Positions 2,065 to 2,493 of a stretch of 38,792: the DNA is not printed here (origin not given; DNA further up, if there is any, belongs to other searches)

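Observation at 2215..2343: Unannotated 42-aa zinc-ribbon ORF translationally coupled to the B12-dependent RNR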

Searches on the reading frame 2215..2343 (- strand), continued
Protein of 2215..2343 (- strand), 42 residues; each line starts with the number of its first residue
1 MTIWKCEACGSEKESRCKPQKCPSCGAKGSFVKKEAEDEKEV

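Call 54: search_solved_structures(query=A4, max_evalue=1, show_alignments=3)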
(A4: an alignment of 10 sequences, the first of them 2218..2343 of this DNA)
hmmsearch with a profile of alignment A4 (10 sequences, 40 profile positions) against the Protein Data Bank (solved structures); distinct sequences matched with E-value up to 1: 58.
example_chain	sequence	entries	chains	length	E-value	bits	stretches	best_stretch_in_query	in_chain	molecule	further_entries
2i13_A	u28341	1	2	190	7.9e-07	31.8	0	18-35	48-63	Aart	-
1mey_C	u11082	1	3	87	1.1e-05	28.2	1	18-28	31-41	CONSENSUS ZINC FINGER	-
1e8j_A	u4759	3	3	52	0.00014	24.6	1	1-12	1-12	RUBREDOXIN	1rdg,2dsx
1spw_A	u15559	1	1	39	0.00019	24.2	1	1-12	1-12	Rubredoxin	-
1ryt_A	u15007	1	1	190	0.0051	19.6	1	4-27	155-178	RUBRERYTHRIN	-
1b71_A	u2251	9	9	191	0.0052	19.6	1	4-27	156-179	PROTEIN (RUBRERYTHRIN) | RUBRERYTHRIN | Rubrerythrin all-iron(III) form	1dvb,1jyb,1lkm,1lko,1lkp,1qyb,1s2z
9zdh_A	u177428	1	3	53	0.0055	19.6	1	1-11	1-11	Rubredoxin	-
9fj2_A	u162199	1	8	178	0.0056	19.5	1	2-31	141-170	Rubrerythrin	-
7a9a_A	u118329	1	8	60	0.0059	19.4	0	3-12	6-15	Rubredoxin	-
1rb9_A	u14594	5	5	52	0.01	18.7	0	3-12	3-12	RUBREDOXIN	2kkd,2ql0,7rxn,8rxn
2kn9_A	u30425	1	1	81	0.014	18.2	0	3-12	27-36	Rubredoxin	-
36ro_P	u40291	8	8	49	0.019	17.9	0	2-12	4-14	DNA-directed RNA polymerase subunit Rpo12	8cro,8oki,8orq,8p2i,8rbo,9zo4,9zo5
1rdv_A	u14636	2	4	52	0.019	17.8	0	3-12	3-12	RUBREDOXIN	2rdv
4qiw_P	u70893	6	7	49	0.032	17.1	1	2-28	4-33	DNA-directed RNA polymerase subunit P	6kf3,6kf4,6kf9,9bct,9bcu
1yk5_A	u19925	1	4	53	0.039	16.8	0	1-11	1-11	Rubredoxin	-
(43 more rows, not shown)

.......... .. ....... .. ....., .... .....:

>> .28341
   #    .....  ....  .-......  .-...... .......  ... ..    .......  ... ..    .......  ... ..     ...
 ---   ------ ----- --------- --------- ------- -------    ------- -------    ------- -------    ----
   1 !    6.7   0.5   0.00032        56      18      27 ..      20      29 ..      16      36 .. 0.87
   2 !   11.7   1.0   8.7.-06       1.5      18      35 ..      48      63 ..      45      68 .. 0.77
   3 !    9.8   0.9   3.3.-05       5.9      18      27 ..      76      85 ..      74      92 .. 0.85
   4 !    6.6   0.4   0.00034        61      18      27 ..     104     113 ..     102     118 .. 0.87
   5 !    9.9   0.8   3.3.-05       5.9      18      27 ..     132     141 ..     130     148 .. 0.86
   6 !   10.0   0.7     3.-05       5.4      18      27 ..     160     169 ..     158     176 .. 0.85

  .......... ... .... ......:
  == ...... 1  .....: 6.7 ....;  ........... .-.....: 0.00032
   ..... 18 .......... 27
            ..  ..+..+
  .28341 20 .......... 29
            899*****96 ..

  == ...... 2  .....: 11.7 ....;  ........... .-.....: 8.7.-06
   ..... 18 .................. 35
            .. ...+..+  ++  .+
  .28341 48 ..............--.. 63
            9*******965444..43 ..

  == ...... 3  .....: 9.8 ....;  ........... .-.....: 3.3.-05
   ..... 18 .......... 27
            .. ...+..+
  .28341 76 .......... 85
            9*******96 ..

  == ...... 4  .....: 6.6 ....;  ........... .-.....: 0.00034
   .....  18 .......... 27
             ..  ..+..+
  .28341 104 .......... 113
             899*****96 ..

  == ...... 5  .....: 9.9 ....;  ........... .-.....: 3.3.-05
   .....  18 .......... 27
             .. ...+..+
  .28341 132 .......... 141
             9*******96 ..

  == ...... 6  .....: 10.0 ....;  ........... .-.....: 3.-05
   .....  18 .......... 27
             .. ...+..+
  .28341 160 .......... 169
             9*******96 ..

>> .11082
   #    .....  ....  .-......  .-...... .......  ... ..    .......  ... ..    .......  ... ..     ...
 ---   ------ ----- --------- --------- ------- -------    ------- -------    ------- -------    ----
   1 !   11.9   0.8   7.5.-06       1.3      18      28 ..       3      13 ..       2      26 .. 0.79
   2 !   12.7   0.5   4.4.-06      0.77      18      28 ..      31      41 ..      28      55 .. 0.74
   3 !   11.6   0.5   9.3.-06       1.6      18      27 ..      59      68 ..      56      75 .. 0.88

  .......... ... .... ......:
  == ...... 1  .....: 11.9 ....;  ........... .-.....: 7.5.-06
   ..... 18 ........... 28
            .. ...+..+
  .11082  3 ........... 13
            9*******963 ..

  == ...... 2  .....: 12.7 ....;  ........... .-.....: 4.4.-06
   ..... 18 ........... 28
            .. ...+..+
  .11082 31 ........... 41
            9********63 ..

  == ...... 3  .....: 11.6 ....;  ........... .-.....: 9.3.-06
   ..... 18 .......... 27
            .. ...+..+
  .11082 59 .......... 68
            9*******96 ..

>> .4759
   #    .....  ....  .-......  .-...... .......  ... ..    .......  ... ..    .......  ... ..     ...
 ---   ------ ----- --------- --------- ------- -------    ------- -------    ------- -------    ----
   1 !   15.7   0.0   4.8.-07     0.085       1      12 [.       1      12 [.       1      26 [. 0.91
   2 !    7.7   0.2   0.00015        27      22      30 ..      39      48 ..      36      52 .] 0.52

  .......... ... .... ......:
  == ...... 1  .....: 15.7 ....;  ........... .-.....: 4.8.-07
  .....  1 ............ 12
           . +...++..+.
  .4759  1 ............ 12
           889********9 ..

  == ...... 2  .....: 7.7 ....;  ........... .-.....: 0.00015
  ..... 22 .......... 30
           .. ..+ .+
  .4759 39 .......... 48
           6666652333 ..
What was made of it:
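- By sequence it is closest to rubredoxin and rubrerythrin in the PDB (call 54).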

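Call 55: search_protein_families(library=ncbifam, proteins=[L110:4138-4530:+, L148:4124-4525:+, L143:4138-4545:+, L007:3-383:+, L143:4843-7215:+], max_evalue=0.00001)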
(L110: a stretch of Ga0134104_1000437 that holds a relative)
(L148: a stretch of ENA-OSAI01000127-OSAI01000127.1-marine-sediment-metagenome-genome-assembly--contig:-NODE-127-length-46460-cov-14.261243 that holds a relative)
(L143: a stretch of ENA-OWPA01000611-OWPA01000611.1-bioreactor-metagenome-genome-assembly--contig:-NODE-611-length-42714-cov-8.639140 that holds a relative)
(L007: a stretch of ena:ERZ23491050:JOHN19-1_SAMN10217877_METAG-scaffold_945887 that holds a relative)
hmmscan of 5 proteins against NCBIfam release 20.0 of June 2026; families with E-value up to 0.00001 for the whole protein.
L110:4138-4530:+ (130 aa): 10 families
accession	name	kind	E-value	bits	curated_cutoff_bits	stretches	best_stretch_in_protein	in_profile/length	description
NF052545.1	TransRegPerRClab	equivalog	3.2e-34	117.9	180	1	4-130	10-135/138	transcriptional regulator PerR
NF047406.1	TransRegPerRTherm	equivalog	8.8e-30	103.6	200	1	8-130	5-126/130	manganese-dependent transcriptional regulator PerR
NF051892.1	TransRegFurBacil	equivalog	6.3e-23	81.5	220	1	8-130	18-144/149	ferric iron uptake transcriptional regulator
NF051891.1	TransRegFurHelico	equivalog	1.7e-17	63.7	200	1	4-130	20-146/148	ferric iron uptake transcriptional regulator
NF045678.1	TransRegIrrA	equivalog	1.9e-13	50.5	150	1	6-96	17-108/138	iron response transcriptional regulator IrrA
NF047462.1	FUR_perox_PerRA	exception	2.7e-13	50.6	200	1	6-109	16-116/142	peroxide-responsive transcriptional repressor PerRA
NF045677.1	FeRespRegIrr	equivalog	3.3e-13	49.8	170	1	4-97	6-100/127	Fur family transcriptional regulator Irr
NF006999.0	PRK09462.1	equivalog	1.2e-12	47.7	146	1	9-128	15-135/148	ferric iron uptake transcriptional regulator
NF047461.1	FUR_perox_PerRB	exception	1.2e-11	44.7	250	1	8-112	27-130/143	peroxide-responsive transcriptional repressor PerRB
NF008646.0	PRK11639.1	equivalog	7e-10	38.9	167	1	4-130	19-147/171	zinc uptake transcriptional repressor Zur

L148:4124-4525:+ (133 aa): 10 families
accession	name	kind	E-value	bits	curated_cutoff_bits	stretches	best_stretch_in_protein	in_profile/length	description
NF052545.1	TransRegPerRClab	equivalog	3.6e-35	120.9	180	1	9-130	14-135/138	transcriptional regulator PerR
NF047406.1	TransRegPerRTherm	equivalog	4e-35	120.9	200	1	7-130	3-126/130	manganese-dependent transcriptional regulator PerR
NF051892.1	TransRegFurBacil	equivalog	8.5e-26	90.8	220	1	6-131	16-145/149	ferric iron uptake transcriptional regulator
NF047462.1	FUR_perox_PerRA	exception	2.7e-15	57.1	200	1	9-107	18-114/142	peroxide-responsive transcriptional repressor PerRA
NF051891.1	TransRegFurHelico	equivalog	6.3e-14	52.1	200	1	9-130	24-146/148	ferric iron uptake transcriptional regulator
NF045677.1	FeRespRegIrr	equivalog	2.3e-13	50.3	170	1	9-97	10-99/127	Fur family transcriptional regulator Irr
NF045678.1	TransRegIrrA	equivalog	5.1e-13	49.1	150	1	9-97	19-108/138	iron response transcriptional regulator IrrA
NF006999.0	PRK09462.1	equivalog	6.5e-13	48.5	146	1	9-129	14-136/148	ferric iron uptake transcriptional regulator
NF047461.1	FUR_perox_PerRB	exception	2.4e-12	47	250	1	11-98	29-117/143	peroxide-responsive transcriptional repressor PerRB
NF008646.0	PRK11639.1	equivalog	4e-12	46.2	167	1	9-130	23-147/171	zinc uptake transcriptional repressor Zur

L143:4138-4545:+ (135 aa): 10 families
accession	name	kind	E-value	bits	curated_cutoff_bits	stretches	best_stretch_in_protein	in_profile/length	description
NF052545.1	TransRegPerRClab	equivalog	3.7e-33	114.4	180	1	8-133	13-137/138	transcriptional regulator PerR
NF047406.1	TransRegPerRTherm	equivalog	4.9e-29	101.2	200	1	8-133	4-128/130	manganese-dependent transcriptional regulator PerR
NF051892.1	TransRegFurBacil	equivalog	8.1e-24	84.4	220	1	9-134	18-147/149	ferric iron uptake transcriptional regulator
NF051891.1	TransRegFurHelico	equivalog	5.3e-15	55.6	200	1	4-132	19-147/148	ferric iron uptake transcriptional regulator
NF045677.1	FeRespRegIrr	equivalog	2.2e-14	53.6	170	1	7-112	8-112/127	Fur family transcriptional regulator Irr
NF047462.1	FUR_perox_PerRA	exception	2.6e-14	53.9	200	1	8-112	17-118/142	peroxide-responsive transcriptional repressor PerRA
NF045678.1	TransRegIrrA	equivalog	4.5e-14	52.5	150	1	8-100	18-111/138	iron response transcriptional regulator IrrA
NF006999.0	PRK09462.1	equivalog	7.2e-14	51.6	146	1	4-132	9-140/148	ferric iron uptake transcriptional regulator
NF047461.1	FUR_perox_PerRB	exception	1.8e-10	40.9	250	1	8-98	26-117/143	peroxide-responsive transcriptional repressor PerRB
NF008646.0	PRK11639.1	equivalog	3.8e-06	26.7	167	1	8-132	22-148/171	zinc uptake transcriptional repressor Zur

L007:3-383:+ (126 aa): 10 families
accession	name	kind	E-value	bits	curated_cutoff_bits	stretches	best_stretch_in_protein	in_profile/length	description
NF052545.1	TransRegPerRClab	equivalog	1.4e-30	106.1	180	1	1-122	17-137/138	transcriptional regulator PerR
NF051892.1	TransRegFurBacil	equivalog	3.6e-22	79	220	1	1-124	21-148/149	ferric iron uptake transcriptional regulator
NF045677.1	FeRespRegIrr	equivalog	7.8e-16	58.3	170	1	2-102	14-113/127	Fur family transcriptional regulator Irr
NF047406.1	TransRegPerRTherm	equivalog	1.3e-15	57.8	200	1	2-122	9-128/130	manganese-dependent transcriptional regulator PerR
NF047462.1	FUR_perox_PerRA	exception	2.1e-15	57.5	200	1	2-102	22-121/142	peroxide-responsive transcriptional repressor PerRA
NF045678.1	TransRegIrrA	equivalog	3.1e-15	56.3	150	1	2-104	23-124/138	iron response transcriptional regulator IrrA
NF047461.1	FUR_perox_PerRB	exception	1.6e-13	50.8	250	1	2-114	31-140/143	peroxide-responsive transcriptional repressor PerRB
NF006999.0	PRK09462.1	equivalog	4.1e-12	45.9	146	1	3-123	19-140/148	ferric iron uptake transcriptional regulator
NF051891.1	TransRegFurHelico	equivalog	3.7e-10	39.9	200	1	2-121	28-147/148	ferric iron uptake transcriptional regulator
NF008646.0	PRK11639.1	equivalog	7.8e-10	38.7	167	1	1-122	26-149/171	zinc uptake transcriptional repressor Zur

L143:4843-7215:+ (790 aa): 21 families
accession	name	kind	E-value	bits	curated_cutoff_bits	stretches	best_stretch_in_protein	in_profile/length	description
NF006417.0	PRK08665.1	equivalog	0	1246.1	961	1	4-790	8-759/759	vitamin B12-dependent ribonucleotide reductase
NF005010.0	PRK06406.1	subfamily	1.6e-262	873.2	1125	2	57-584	217-740/771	vitamin B12-dependent ribonucleotide reductase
TIGR02504.1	NrdJ_Z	equivalog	1.5e-234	780.1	399.95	1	14-569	3-606/606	adenosylcobalamin-dependent ribonucleoside-diphosphate reductase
NF006207.0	PRK08332.1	equivalog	6.1e-139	464.6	2400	4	412-578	1405-1571/1684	vitamin B12-dependent ribonucleotide reductase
NF005122.0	PRK06556.1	equivalog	3.4e-131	438.8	859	3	194-403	286-492/960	vitamin B12-dependent ribonucleotide reductase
TIGR02506.1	NrdE_NrdA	equivalog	7.9e-117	391.2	341.05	3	12-225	3-219/616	ribonucleoside-diphosphate reductase subunit alpha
NF005991.0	PRK08115.1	equivalog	1.2e-105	354.3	854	3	225-401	428-603/858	vitamin B12-dependent ribonucleotide reductase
NF006577.0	PRK09102.1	equivalog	1.1e-99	334.4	620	1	5-593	22-603/604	ribonucleoside-diphosphate reductase subunit alpha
NF005544.0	PRK07207.1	equivalog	1.4e-93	314.4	965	3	224-407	537-721/965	ribonucleoside-diphosphate reductase subunit alpha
NF005401.0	PRK06948.1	subfamily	5.5e-90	302.7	906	1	14-575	19-596/604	ribonucleotide reductase-like protein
NF005101.0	PRK06539.1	equivalog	1.6e-89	301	988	3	14-222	154-361/822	ribonucleoside-diphosphate reductase subunit alpha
NF005736.0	PRK07562.1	equivalog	1.2e-88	298.1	1737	3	195-404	396-603/1222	vitamin B12-dependent ribonucleotide reductase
NF009029.0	PRK12365.1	equivalog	7e-83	279.2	1350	3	214-406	609-802/1046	ribonucleoside-diphosphate reductase subunit alpha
NF006279.0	PRK08447.1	equivalog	1.8e-73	248.3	1082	2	16-224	145-352/789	ribonucleoside-diphosphate reductase subunit alpha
NF005483.0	PRK07088.1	equivalog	7.5e-68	229.4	1214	2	15-226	165-377/764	ribonucleoside-diphosphate reductase subunit alpha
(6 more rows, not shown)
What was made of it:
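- The Fur-family neighbours score best against PerR models (call 55). The Fur-family neighbours could relate to metal homeostasis (call 55). The neighbours score highest against PerR models and lowest against Zur (call 55).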

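Call 60: predict_structure(alignment_id=A4)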
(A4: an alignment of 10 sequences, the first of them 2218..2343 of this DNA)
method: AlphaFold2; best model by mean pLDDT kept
length: 42 residues; sequences in the alignment: 10
mean_pLDDT: 82.7   pTM: 0.53
mean pLDDT of the five models: 82.7, 82.7, 82.4, 82.1, 81.2
residues with pLDDT >= 90: 19; 70-90: 16; 50-70: 4; < 50: 3
segments of 3 or more residues with pLDDT < 50: 40-42
pLDDT, mean of each block of 10 residues (from residue 1): 90 89 89 70 45
secondary structure, 60 per line:
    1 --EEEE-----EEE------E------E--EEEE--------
elements in order: E3-6 E12-14 E31-34
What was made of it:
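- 2215..2343 (-): 42-aa ORF (stop included) encoding an RCKP-type rubredoxin-like mini-protein. The knuckle cysteines are C6/C9 and C22/C25 (CxxC-x12-CxxC). A fifth conserved Cys, C17, lies in R-C-K-P. The K/E-rich tail is predicted to be disordered. AF2 mean pLDDT 82.7: call 60.
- On NrdH / thioredoxin-fold RNR reductants: The model is a three-stranded knuckle domain (call 60).
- AF2 model with pLDDT 82.7 (call 60).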

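Call 62: search_protein_representatives(alignment_id=A4)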
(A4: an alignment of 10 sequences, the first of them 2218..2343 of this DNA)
Query: 10 sequences, 40 profile positions. Proteins with E-value up to 0.001 (for the whole library): 196; up to 1e-10: 23; up to 1e-30: 0. The best 150 are listed.
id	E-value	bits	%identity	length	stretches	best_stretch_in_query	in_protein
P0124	5.4e-19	83.6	-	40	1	1-40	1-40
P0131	8.6e-15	70.2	-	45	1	1-37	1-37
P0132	4.5e-14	67.9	-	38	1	1-38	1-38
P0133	5.2e-14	67.7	-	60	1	2-36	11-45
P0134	9.7e-14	66.8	-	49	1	1-35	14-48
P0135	1.7e-13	66.1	-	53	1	1-35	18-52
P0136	2.2e-13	65.7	-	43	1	1-40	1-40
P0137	2.3e-13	65.6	-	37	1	1-36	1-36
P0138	6.3e-13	64.2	-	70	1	1-34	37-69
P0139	8.4e-13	63.8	-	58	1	2-34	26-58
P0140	1.2e-12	63.4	-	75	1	1-34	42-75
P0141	1.3e-12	63.2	-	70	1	1-34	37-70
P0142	2.7e-12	62.2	-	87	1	1-35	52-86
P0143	3.3e-12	61.9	-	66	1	1-38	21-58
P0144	7.1e-12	60.8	-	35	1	1-33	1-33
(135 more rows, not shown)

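Call 64: fold_search(model_id=the predicted structure, library=pdb)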
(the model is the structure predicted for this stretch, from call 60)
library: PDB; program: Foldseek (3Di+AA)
matches with E <= 10: 362; with E <= 0.001: 0
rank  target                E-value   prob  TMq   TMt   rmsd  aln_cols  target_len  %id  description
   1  8c01_o                1.7e-01  1.00  0.68  0.10   1.5        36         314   22  Enp1TAP_A population of yeast small ribosomal subunit precursors (released 2022-12-28)
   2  7pfo_4                1.7e-01  0.99  0.65  0.05   2.8        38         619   18  Core human replisome (released 2021-11-10)
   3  8ouw_2                1.7e-01  0.97  0.58  0.04   4.7        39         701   31  Cryo-EM structure of CMG helicase bound to TIM-1/TIPN-1 and homodimeric DNSN-1 on fork DNA (Caenorhabditis elegans) (released 2023-08-16)
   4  4ywl_A                2.2e-01  0.98  0.61  0.11   3.4        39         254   31  Pyrococcus furiosus MCM N-terminal domain F179A point mutant pentameric ring (released 2015-09-23)
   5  4ywm_F                2.2e-01  0.98  0.61  0.11   3.5        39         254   31  Pyrococcus furiosus MCM N-terminal domain beta-turn triple mutant pentameric ring (released 2015-09-23)
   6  5iy0_A                2.2e-01  0.97  0.60  0.11   3.4        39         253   31  PfMCM N-terminal domain double hexamer (released 2016-07-13)
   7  8b9d_4                2.3e-01  0.99  0.65  0.04   2.9        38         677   18  Human replisome bound by Pol Alpha (released 2023-08-09)
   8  4pof_A                2.3e-01  0.98  0.61  0.11   3.4        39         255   31  PfMCM N-terminal domain without DNA (released 2014-04-09)
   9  7plo_4                2.5e-01  0.99  0.70  0.05   2.8        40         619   18  H. sapiens replisome-CUL2/LRR1 complex (released 2021-11-10)
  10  8x7t_B                2.7e-01  0.96  0.60  0.04   3.3        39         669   28  MCM in the Apo state. (released 2024-01-17)
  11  9e2z_4                2.8e-01  0.99  0.66  0.05   2.8        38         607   18  Cryo-EM structure of human CMG helicase stalled at G4-containing DNA template (released 2025-03-26)
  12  4tpu                  3.0e-01  0.99  0.68  0.18   1.0        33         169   30  CRYSTAL STRUCTURE OF FERREDOXIN-DEPENDENT DISULFIDE REDUCTASE FROM METHANOSARCINA ACETIVORANS (released 2015-05-13)
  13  1b71                  3.2e-01  0.99  0.66  0.15   0.8        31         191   35  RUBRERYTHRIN (released 2000-01-26)
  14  4zlh_A                3.2e-01  0.98  0.60  0.09   1.9        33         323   24  Structure of the LapB cytoplasmic domain at 2 angstroms (released 2015-11-11)
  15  8x7t_D                3.2e-01  0.92  0.63  0.05   3.5        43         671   26  MCM in the Apo state. (released 2024-01-17)
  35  9fj2_A                5.2e-01  0.98  0.66  0.17   0.8        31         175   32  Rubrerythrin from Clostridium difficile P28 (released 2025-06-11)
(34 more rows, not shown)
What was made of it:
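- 2215..2343 (-): Superposition on the rubrerythrin C-terminal domain at 0.8 A over 31 residues: call 64.
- On Pfam PF21349 RUBY_RBDX (rubrerythrin rubredoxin-like domain): The AF2 model superposes on 1b71 and 9fj2 at 0.8 A over 31 residues (calls 60, 64).
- Closest known: C-terminal rubredoxin-like Fe. Same: The predicted fold superposes at 0.8 A over 31 residues with 32-39% identity (call 64).
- It superposes on rubrerythrin C-terminal domains 1b71 and 9fj2 at 0.8 A with 32-35% identity, and on the rubredoxin domain of a ferredoxin:disulfide reductase at 1.0 A (call 64). A rubredoxin domain is part of a known ferredoxin:disulfide reductase (4tpu, call 64). Many Foldseek and PDB matches are Zn ribbons, such as MCM, Rpo12 and ribosomal proteins (calls 54, 64).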

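Call 81: find_encoding_contigs(protein=P0127, flank=4000, max_places=1)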
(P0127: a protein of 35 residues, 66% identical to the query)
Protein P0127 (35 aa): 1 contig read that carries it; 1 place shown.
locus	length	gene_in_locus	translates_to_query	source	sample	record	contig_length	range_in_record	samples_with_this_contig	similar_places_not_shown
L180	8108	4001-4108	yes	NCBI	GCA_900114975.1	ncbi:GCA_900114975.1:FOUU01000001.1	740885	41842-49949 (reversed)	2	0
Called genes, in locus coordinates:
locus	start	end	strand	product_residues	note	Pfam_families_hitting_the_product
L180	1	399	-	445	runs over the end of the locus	PF01979:Amidohydro_1, PF07969:Amidohydro_3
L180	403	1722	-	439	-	PF01979:Amidohydro_1, PF07969:Amidohydro_3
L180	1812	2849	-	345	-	PF00226:DnaJ (faint)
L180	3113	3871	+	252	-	PF21350:Cas6_I-A (weak), PF01881:Cas_Cas6_C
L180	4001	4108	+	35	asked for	PF21349:RUBY_RBDX (weak)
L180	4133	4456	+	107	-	-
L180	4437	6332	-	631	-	PF00664:ABC_membrane, PF00005:ABC_tran, PF02463:SMC_N (faint), PF13304:AAA_21 (weak)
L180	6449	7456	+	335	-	PF02518:HATPase_c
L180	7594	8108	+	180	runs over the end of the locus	PF00156:Pribosyltran, PF14681:UPRTase (weak)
